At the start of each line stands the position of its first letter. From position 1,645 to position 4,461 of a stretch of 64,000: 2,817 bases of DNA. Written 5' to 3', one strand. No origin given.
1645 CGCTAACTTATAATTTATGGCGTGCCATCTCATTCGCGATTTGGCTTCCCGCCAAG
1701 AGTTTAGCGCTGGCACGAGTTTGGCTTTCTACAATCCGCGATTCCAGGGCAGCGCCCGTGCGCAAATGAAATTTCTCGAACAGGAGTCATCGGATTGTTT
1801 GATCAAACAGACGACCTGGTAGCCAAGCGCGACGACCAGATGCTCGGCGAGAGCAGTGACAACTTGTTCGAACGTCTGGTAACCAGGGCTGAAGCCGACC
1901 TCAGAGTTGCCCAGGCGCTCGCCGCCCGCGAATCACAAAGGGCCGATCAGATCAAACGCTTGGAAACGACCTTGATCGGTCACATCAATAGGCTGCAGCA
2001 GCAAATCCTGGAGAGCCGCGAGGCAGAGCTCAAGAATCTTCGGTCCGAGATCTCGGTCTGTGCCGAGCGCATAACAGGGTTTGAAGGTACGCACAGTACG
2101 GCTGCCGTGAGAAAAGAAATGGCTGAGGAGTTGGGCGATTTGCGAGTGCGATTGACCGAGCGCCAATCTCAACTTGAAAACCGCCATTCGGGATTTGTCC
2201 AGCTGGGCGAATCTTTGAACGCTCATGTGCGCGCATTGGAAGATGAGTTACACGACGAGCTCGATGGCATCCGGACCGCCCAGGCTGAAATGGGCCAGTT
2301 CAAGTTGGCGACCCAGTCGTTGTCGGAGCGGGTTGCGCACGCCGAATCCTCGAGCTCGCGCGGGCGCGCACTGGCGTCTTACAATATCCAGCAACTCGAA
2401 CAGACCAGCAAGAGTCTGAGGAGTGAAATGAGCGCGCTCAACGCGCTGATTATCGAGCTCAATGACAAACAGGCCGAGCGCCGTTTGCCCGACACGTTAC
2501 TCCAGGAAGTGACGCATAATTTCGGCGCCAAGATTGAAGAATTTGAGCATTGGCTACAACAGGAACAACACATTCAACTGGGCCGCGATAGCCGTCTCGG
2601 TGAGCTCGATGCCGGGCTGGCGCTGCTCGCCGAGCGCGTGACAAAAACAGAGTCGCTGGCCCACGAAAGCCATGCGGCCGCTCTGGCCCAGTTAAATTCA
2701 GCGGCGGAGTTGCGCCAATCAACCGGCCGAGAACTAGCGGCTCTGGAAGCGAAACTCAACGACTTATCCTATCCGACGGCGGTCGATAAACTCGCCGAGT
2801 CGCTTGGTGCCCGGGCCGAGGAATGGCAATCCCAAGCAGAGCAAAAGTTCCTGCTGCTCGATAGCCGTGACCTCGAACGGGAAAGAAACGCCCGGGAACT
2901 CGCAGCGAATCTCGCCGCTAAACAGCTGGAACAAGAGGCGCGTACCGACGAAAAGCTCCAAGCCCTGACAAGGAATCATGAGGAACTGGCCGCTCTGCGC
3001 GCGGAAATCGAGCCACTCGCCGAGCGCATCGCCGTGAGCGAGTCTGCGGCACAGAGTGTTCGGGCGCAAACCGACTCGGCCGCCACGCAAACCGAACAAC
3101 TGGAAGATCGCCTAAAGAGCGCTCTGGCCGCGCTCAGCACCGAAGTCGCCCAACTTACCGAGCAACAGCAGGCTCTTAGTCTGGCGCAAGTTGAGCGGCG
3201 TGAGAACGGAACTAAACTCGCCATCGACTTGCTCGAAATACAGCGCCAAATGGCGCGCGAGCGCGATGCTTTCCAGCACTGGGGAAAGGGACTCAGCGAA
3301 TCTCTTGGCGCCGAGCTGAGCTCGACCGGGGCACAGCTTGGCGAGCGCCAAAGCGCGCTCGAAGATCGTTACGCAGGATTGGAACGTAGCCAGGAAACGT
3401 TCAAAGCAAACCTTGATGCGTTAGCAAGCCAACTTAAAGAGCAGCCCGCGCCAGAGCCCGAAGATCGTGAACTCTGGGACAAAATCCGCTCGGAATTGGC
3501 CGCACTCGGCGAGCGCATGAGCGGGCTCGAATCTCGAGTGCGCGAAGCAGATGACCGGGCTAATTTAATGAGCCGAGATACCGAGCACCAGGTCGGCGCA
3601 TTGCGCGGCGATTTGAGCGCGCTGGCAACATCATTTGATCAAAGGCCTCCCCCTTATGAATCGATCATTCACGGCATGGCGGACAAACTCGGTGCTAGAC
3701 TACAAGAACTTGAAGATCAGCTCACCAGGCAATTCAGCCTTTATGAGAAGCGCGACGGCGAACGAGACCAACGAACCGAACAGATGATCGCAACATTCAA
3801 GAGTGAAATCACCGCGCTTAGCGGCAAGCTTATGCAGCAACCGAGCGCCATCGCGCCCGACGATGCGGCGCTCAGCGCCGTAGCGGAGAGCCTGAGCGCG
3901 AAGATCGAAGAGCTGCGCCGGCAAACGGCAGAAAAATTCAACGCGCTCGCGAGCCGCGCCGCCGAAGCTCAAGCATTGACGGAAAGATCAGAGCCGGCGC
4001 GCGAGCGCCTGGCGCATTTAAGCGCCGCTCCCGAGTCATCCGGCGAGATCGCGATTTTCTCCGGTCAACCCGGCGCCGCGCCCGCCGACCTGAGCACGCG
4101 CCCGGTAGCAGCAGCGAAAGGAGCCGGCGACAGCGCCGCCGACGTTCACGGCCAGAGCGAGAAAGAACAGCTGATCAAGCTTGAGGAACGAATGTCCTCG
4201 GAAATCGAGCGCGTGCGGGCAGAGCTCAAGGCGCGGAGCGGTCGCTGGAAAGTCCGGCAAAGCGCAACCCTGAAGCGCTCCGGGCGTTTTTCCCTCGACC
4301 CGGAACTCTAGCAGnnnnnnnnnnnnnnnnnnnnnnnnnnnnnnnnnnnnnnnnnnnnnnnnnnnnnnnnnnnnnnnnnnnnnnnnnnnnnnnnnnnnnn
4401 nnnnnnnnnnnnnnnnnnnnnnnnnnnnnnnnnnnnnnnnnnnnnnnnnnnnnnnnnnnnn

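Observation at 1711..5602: Sigma54-promoted operon: repeat-built 838-aa coiled-coil protein + single-domain KaiC/RadA-like ATPase + CBS-pair protein inside a motility/signalling locus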

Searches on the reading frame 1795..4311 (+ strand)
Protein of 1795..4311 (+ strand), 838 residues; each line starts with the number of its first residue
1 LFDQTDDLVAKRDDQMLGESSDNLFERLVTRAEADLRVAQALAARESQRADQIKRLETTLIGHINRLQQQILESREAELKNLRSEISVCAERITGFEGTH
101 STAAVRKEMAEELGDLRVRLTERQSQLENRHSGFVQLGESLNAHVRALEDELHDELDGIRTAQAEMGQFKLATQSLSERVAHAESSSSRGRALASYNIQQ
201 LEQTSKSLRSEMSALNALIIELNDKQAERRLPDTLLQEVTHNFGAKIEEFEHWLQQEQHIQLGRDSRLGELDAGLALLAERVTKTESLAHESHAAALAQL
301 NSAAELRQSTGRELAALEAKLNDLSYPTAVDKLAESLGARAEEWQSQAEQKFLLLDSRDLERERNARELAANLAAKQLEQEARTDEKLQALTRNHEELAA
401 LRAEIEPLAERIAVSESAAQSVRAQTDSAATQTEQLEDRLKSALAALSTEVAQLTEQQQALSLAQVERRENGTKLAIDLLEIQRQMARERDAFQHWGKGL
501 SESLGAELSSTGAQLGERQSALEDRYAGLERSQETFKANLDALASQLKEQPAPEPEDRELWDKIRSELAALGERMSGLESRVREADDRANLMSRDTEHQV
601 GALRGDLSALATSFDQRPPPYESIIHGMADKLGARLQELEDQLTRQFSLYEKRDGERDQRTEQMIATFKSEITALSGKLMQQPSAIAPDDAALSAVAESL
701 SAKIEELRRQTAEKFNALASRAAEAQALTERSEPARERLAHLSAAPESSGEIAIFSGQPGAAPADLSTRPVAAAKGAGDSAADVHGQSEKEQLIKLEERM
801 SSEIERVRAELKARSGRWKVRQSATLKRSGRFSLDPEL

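Call 3: search_protein_families(library=pfam, proteins=[window:1795-4311:+], max_evalue=0.01)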
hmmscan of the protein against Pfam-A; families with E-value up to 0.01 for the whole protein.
window:1795-4311:+ (838 aa): 2 families
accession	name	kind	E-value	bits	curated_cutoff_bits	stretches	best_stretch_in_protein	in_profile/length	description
PF02774.23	Semialdhyde_dhC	-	0.00026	21.6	26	0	348-466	34-151/184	Semialdehyde dehydrogenase, dimerisation domain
PF04513.17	Baculo_PEP_C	-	0.00071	20.1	38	0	107-162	41-93/140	Baculovirus polyhedron envelope protein, PEP, C terminus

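Call 6: find_homologous_proteins(query=window:1795-4311:+)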
Query window:1795-4311:+ (838 aa): 23 proteins with E <= 0.001 among 8000 candidates.
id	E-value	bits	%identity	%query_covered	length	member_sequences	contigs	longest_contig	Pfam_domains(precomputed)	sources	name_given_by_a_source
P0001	0.0e+0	1708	100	100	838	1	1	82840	-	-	-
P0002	0.0e+0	1372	82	100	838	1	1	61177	-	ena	-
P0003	1.2e-251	856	52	84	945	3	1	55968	-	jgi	jgi:DNA repair exonuclease SbcCD ATPase subunit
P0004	1.0e-227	777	48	93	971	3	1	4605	-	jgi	-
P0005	6.9e-223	761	46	93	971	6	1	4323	-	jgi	-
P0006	7.5e-222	757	47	93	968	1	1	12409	-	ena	-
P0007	3.0e-220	752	46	93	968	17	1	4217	-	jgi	-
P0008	1.3e-213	730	46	86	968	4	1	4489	-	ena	-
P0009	1.4e-199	684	44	92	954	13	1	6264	PF04513.18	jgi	jgi:DNA repair exonuclease SbcCD ATPase subunit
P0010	2.0e-197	676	46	83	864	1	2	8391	-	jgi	jgi:chromosome segregation ATPase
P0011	1.2e-196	674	45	86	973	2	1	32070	PF04513.18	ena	-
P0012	2.0e-194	667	42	96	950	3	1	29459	-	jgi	jgi:chromosome segregation ATPase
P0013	3.3e-193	662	42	90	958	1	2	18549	PF28217.1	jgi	jgi:DNA repair exonuclease SbcCD ATPase subunit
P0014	4.9e-191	655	43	93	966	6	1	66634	-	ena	-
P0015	5.0e-186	639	41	93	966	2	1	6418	PF04513.18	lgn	-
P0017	5.0e-173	596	42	86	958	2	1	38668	-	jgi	jgi:chromosome segregation ATPase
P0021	6.0e-133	463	36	86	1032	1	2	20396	-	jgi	jgi:chromosome segregation ATPase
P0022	1.1e-65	241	25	84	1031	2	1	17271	-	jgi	-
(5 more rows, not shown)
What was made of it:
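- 1795..4311 (+): Partner gene: 838-aa segmented coiled-coil protein of a new family. Call 6 found 22 homologues.
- Closest known: SMC / Rad50 coiled-coil ATPases. Same: JGI auto-annotations call the partner 'chromosome segregation ATPase' or 'SbcCD' (call 6).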

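Call 7: find_encoding_contigs(protein=P0003, flank=8000, max_places=2)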
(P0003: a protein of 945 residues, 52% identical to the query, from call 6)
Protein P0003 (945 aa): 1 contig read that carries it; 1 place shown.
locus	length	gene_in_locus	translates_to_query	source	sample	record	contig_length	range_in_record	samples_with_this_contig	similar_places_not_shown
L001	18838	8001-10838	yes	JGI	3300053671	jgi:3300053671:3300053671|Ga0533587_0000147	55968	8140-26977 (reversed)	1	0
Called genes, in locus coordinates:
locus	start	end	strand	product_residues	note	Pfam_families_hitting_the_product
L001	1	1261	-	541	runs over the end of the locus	PF17203:sCache_3_2 (weak), PF00672:HAMP (faint), PF00015:MCPsignal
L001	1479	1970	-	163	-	PF01584:CheW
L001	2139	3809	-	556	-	PF12729:4HB_MCP_1, PF00672:HAMP, PF00015:MCPsignal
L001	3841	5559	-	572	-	PF01627:Hpt, PF02895:H-kinase_dim, PF02518:HATPase_c, PF01584:CheW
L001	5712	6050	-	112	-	PF03975:CheD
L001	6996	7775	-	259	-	PF00072:Response_reg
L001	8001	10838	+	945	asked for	-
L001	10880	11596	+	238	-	PF03796:DnaB_C (weak), PF06745:ATPase, PF13481:AAA_25, PF25199:nSTAND_NTPase5 (faint), PF07088:GvpD_P-loop (weak)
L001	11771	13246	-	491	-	PF00512:HisKA (weak), PF02518:HATPase_c, PF00072:Response_reg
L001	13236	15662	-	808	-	PF00672:HAMP, PF00989:PAS, PF13426:PAS_9, PF01590:GAF (weak), PF13185:GAF_2, PF13185:GAF_2, PF01590:GAF, PF13492:GAF_3, +3 more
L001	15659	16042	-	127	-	PF01627:Hpt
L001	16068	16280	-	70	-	PF02518:HATPase_c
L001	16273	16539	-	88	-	PF00072:Response_reg (weak)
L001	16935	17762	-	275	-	PF00072:Response_reg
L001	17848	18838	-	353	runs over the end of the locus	-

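Call 8: find_encoding_contigs(protein=P0014, flank=8000, max_places=2)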
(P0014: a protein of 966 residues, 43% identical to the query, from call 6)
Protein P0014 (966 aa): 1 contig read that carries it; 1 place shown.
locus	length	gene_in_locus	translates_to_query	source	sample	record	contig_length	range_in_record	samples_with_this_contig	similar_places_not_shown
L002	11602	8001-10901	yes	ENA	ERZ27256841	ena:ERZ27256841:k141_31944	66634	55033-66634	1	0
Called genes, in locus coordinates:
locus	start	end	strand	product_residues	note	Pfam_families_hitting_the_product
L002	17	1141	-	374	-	PF00072:Response_reg, PF01339:CheB_methylest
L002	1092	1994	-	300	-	PF03705:CheR_N, PF01739:CheR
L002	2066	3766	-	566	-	PF00672:HAMP, PF00015:MCPsignal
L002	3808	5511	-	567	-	PF01627:Hpt, PF02895:H-kinase_dim, PF02518:HATPase_c, PF01584:CheW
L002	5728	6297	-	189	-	PF03975:CheD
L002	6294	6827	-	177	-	PF13185:GAF_2 (weak), PF01590:GAF (weak)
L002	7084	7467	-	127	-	PF00072:Response_reg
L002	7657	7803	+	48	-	-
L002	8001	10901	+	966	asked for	-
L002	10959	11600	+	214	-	?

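Call 9: find_encoding_contigs(protein=P0022, flank=8000, max_places=2)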
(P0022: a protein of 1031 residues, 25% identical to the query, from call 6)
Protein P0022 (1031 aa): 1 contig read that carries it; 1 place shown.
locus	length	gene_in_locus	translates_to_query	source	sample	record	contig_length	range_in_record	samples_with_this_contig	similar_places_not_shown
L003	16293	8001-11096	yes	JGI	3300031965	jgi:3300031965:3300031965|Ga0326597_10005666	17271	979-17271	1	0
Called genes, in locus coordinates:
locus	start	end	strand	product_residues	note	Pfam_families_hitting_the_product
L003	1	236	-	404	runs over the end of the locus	?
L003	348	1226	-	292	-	PF12849:PBP_like_2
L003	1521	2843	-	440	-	PF00672:HAMP (weak), PF00015:MCPsignal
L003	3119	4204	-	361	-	PF00015:MCPsignal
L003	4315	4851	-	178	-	PF01584:CheW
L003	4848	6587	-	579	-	PF01627:Hpt, PF02895:H-kinase_dim, PF02518:HATPase_c, PF01584:CheW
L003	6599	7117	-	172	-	PF03975:CheD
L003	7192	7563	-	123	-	PF00072:Response_reg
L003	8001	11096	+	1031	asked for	-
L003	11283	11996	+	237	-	PF06745:ATPase, PF13481:AAA_25 (weak)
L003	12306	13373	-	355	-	-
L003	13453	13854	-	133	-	PF01479:S4, PF28601:HSP15_C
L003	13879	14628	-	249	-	PF01975:SurE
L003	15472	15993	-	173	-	-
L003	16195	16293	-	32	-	?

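Call 10: find_encoding_contigs(protein=P0002, flank=10000, max_places=2)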
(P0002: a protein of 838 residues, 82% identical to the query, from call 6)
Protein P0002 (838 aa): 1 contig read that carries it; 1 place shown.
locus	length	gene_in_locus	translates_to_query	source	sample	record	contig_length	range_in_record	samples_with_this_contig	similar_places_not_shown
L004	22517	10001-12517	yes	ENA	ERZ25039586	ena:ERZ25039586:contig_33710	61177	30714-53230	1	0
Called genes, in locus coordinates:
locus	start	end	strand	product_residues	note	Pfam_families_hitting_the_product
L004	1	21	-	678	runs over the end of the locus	PF00771:FHIPEP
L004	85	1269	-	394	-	PF01312:Bac_export_2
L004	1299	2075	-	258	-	PF01311:Bac_export_1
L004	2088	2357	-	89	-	PF01313:Bac_export_3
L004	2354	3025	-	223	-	PF00813:FliP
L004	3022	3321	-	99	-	PF04347:FliO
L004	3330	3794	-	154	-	PF03748:FliL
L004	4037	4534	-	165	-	PF00072:Response_reg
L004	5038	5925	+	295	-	PF20560:MotA_N, PF01618:MotA_ExbB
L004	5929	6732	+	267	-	PF13677:MotB_plug, PF00691:OmpA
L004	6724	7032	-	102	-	PF28396:SepQ_C (weak), PF01052:FliMN_C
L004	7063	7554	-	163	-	PF02154:FliM, PF01052:FliMN_C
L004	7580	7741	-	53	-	PF02154:FliM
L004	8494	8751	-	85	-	PF13690:CheX (weak)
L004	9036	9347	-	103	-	PF10415:FumaraseC_C (faint)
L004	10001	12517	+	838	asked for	-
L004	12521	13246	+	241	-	PF00154:RecA_N (faint), PF03796:DnaB_C (faint), PF06745:ATPase, PF13481:AAA_25, PF07088:GvpD_P-loop (faint)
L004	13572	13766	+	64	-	-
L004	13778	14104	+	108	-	-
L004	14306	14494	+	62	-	-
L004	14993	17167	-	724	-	PF05157:MshEN, PF00437:T2SSE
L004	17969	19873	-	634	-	PF00512:HisKA, PF02518:HATPase_c, PF00072:Response_reg, PF01627:Hpt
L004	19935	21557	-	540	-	PF00672:HAMP, PF00989:PAS, PF08448:PAS_4, PF13426:PAS_9, PF08447:PAS_3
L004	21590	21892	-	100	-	-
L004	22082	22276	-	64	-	PF00072:Response_reg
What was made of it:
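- L004 has MotAB, FliMN and FliOPQR/FlhBA upstream (call 10).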

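Call 11: find_encoding_contigs(protein=P0012, flank=8000, max_places=2)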
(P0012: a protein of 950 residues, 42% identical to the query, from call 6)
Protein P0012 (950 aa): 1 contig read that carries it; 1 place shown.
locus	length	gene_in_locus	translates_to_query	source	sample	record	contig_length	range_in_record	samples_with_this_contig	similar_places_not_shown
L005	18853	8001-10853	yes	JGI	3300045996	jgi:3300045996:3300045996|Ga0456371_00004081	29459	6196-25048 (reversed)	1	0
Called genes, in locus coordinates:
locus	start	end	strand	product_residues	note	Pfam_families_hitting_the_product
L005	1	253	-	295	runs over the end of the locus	PF03705:CheR_N, PF01739:CheR, PF08242:Methyltransf_12 (faint)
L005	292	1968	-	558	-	PF00672:HAMP, PF00015:MCPsignal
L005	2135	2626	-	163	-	PF01584:CheW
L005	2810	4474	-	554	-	PF12729:4HB_MCP_1 (weak), PF00672:HAMP, PF00015:MCPsignal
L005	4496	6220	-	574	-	PF01627:Hpt, PF02895:H-kinase_dim, PF02518:HATPase_c, PF01584:CheW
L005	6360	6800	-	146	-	PF03975:CheD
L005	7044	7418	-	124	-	PF00072:Response_reg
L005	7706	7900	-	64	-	-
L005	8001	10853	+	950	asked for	-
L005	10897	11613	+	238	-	PF03796:DnaB_C (weak), PF06745:ATPase, PF13481:AAA_25, PF25199:nSTAND_NTPase5 (faint), PF07088:GvpD_P-loop (weak)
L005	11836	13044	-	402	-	PF00072:Response_reg, PF07228:SpoIIE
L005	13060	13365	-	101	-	PF01740:STAS, PF13466:STAS_2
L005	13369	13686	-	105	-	PF13581:HATPase_c_2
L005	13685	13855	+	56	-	-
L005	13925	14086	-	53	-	-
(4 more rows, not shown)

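Call 12: find_encoding_contigs(protein=P0017, flank=8000, max_places=2)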
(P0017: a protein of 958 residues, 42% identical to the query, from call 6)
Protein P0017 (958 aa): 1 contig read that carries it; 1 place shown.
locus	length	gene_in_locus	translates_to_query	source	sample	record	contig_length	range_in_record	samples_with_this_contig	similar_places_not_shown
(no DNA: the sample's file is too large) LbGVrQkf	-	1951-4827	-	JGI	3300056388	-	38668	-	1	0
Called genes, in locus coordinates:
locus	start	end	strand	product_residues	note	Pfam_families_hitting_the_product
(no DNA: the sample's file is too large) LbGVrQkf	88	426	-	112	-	PF03975:CheD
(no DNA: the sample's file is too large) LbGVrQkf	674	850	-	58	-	-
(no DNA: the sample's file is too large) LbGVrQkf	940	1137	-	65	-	PF00072:Response_reg (weak)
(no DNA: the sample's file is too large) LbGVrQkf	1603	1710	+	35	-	-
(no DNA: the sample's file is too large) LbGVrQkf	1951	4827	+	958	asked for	-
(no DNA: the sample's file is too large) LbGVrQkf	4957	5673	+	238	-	PF00154:RecA_N (faint), PF03796:DnaB_C (weak), PF06745:ATPase, PF13481:AAA_25, PF07088:GvpD_P-loop (faint)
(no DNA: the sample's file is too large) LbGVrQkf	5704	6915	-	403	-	PF00072:Response_reg, PF07228:SpoIIE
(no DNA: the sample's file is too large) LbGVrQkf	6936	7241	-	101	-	PF01740:STAS, PF13466:STAS_2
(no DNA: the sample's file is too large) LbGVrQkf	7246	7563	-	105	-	PF13581:HATPase_c_2, PF02518:HATPase_c (weak)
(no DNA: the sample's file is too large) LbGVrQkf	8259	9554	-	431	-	PF00460:Flg_bb_rod (weak), PF22692:LlgE_F_G_D1, PF07559:FlgE_D2, PF06429:Flg_bbr_C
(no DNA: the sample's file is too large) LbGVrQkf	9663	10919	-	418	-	PF00460:Flg_bb_rod (weak), PF22692:LlgE_F_G_D1, PF07559:FlgE_D2, PF06429:Flg_bbr_C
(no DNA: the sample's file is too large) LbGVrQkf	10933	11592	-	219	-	PF03963:FlgD, PF13861:FLgD_tudor (weak), PF13860:FlgD_ig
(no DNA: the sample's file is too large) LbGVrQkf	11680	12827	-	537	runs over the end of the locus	PF02120:Flg_hook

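Call 13: find_encoding_contigs(protein=P0021, flank=8000, max_places=2)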
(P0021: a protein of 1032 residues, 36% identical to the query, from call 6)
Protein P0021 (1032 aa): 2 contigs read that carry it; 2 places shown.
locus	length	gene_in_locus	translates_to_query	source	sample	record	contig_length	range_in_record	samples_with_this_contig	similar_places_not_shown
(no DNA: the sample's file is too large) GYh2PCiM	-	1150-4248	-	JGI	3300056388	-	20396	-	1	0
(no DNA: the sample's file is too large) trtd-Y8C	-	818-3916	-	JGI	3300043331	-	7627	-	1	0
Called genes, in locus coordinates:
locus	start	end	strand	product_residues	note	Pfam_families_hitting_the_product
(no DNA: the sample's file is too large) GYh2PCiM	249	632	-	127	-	PF00072:Response_reg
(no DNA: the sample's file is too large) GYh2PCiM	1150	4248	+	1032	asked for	-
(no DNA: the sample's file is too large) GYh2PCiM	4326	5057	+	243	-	PF13481:AAA_25, PF06745:ATPase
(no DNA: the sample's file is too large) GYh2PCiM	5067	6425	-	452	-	PF00202:Aminotran_3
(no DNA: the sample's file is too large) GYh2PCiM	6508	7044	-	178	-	PF13690:CheX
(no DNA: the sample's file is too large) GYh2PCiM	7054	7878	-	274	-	PF03705:CheR_N, PF13649:Methyltransf_25 (faint), PF01739:CheR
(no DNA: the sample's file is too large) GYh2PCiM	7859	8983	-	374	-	PF00072:Response_reg, PF01339:CheB_methylest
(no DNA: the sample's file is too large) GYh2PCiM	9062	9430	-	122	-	PF00072:Response_reg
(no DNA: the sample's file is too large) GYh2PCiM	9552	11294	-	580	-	PF11845:Tll0287-like, PF00672:HAMP (weak), PF00015:MCPsignal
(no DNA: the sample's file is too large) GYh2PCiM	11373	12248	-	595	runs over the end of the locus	PF12729:4HB_MCP_1, PF00672:HAMP, PF00015:MCPsignal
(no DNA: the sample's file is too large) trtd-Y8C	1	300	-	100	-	?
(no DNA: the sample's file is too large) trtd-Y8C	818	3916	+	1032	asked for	-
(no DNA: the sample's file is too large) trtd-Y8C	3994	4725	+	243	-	PF13481:AAA_25, PF06745:ATPase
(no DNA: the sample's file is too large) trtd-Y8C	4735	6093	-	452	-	PF00202:Aminotran_3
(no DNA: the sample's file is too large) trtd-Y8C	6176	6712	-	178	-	PF13690:CheX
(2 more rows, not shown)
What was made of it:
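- Pair conservation: all 8 contexts retrieved through the coiled-coil protein also encode the ATPase (calls 7-13).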
